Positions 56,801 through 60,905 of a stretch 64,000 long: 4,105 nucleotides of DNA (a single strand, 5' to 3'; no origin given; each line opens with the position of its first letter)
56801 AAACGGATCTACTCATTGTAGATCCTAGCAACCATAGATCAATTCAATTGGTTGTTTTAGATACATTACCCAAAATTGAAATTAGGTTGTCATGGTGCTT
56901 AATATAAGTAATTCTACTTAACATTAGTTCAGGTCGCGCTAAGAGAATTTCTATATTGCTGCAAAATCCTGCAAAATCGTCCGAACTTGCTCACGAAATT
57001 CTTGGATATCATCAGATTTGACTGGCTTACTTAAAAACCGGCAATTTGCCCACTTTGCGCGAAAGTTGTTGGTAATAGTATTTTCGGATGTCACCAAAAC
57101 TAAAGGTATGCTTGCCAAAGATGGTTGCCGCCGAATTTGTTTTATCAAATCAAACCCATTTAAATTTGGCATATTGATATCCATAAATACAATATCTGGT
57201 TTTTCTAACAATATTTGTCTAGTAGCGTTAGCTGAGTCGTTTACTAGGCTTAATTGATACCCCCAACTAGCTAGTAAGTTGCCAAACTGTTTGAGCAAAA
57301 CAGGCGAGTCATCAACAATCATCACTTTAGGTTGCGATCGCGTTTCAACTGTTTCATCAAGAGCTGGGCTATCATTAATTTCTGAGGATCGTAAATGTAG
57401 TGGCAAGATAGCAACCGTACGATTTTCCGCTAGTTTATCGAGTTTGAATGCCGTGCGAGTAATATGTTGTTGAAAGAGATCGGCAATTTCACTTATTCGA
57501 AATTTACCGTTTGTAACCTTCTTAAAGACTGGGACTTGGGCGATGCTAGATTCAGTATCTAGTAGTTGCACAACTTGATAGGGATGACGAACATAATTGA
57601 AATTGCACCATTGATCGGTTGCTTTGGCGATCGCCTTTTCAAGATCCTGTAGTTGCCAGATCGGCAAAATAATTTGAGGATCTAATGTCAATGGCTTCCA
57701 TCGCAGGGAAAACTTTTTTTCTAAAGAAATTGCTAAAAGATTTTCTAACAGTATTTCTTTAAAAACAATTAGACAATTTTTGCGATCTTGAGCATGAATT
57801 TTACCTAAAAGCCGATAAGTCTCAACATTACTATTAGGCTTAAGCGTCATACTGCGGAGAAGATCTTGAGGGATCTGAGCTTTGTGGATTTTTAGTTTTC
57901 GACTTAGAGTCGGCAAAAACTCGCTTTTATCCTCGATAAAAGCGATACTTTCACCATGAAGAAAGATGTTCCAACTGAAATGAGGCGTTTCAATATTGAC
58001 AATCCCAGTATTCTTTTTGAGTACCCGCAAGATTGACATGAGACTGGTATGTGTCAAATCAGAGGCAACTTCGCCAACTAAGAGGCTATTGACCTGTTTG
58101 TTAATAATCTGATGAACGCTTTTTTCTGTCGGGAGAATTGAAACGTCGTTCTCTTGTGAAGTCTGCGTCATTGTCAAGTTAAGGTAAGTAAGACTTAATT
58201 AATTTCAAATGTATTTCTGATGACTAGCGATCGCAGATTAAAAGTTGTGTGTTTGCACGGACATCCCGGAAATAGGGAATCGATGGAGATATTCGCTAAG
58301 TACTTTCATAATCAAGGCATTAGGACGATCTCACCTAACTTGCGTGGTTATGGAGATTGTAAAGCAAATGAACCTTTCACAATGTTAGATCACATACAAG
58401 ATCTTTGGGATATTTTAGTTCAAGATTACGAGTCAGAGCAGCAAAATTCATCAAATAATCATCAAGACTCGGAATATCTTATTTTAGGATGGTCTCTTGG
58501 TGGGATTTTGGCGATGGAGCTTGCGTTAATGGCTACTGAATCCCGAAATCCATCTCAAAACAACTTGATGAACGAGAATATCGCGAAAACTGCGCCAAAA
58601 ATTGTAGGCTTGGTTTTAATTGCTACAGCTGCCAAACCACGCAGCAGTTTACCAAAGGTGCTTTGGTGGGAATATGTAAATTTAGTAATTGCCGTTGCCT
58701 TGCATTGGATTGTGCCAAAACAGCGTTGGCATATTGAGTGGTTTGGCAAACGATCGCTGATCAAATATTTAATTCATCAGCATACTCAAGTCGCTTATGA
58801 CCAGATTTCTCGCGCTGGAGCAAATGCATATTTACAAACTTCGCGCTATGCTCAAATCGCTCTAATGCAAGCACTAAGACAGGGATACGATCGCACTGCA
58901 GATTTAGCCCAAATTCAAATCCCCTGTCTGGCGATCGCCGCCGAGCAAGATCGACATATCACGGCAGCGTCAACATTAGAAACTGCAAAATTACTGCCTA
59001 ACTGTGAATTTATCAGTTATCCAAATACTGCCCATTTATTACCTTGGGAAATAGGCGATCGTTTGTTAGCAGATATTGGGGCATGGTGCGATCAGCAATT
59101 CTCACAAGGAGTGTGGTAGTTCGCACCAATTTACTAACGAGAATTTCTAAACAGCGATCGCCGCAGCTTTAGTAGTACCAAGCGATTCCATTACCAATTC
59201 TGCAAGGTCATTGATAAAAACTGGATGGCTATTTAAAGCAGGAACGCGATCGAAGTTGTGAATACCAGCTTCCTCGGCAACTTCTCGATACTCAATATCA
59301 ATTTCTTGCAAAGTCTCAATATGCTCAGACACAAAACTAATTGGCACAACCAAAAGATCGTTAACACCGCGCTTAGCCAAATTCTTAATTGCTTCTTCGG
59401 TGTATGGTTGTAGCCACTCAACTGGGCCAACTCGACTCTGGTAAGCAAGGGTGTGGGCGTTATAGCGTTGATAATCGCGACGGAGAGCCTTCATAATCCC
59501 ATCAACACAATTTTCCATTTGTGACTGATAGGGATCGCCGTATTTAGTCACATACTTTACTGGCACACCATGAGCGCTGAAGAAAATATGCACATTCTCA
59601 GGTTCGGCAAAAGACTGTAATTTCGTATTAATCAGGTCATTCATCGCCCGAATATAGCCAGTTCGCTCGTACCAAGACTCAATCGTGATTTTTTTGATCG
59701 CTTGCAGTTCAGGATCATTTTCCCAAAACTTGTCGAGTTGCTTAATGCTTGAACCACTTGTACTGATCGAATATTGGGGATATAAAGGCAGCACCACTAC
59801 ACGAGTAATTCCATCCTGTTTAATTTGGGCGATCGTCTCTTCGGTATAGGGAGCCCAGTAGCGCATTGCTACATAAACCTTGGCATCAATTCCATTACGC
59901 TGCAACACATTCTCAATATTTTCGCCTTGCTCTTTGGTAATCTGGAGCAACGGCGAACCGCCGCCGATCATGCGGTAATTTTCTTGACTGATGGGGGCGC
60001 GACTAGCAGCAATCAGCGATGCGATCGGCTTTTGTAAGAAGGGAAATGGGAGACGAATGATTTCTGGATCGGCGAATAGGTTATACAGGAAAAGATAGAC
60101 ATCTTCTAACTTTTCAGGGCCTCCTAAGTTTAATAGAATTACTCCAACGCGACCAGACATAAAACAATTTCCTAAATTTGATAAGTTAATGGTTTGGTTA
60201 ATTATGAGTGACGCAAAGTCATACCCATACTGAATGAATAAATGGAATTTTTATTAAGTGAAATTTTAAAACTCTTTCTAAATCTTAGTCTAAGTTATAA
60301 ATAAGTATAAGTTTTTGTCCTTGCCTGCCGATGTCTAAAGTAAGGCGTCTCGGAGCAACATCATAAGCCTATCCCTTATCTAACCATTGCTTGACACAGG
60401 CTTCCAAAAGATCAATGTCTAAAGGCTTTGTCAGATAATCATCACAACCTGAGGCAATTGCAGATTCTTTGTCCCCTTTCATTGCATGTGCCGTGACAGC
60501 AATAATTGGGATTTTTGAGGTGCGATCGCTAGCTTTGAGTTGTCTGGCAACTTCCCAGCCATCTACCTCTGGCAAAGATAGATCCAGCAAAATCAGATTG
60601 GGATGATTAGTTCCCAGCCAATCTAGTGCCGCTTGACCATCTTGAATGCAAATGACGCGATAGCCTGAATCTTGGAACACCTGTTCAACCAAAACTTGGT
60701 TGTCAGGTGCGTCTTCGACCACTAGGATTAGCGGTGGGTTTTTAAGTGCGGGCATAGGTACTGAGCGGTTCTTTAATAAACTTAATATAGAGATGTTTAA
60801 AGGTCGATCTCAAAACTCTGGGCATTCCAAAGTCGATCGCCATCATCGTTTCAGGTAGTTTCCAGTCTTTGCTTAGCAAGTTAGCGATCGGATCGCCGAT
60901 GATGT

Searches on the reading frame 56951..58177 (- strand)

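Call 3: search_protein_families(library=pfam, proteins=[window:56951-58177:-], max_evalue=0.01)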
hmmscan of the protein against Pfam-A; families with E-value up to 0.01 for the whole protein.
window:56951-58177:- (408 aa): 1 family
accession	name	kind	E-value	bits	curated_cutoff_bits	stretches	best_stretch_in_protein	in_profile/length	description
PF00072.30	Response_reg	-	2.1e-20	73.4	30.2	1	285-393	1-108/111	Response regulator receiver domain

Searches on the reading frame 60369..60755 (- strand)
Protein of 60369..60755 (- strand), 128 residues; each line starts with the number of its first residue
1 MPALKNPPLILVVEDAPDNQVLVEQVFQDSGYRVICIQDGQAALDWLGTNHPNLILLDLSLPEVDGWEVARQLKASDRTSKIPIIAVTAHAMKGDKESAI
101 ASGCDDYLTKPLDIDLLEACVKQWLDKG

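Call 60: search_protein_families(library=pfam, proteins=[window:60369-60755:-], max_evalue=0.0001)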
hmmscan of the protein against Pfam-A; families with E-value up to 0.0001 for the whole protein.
window:60369-60755:- (128 aa): 1 family
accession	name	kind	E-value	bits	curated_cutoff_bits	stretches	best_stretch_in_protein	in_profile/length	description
PF00072.30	Response_reg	-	1.1e-27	96.9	30.2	1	10-121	1-110/111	Response regulator receiver domain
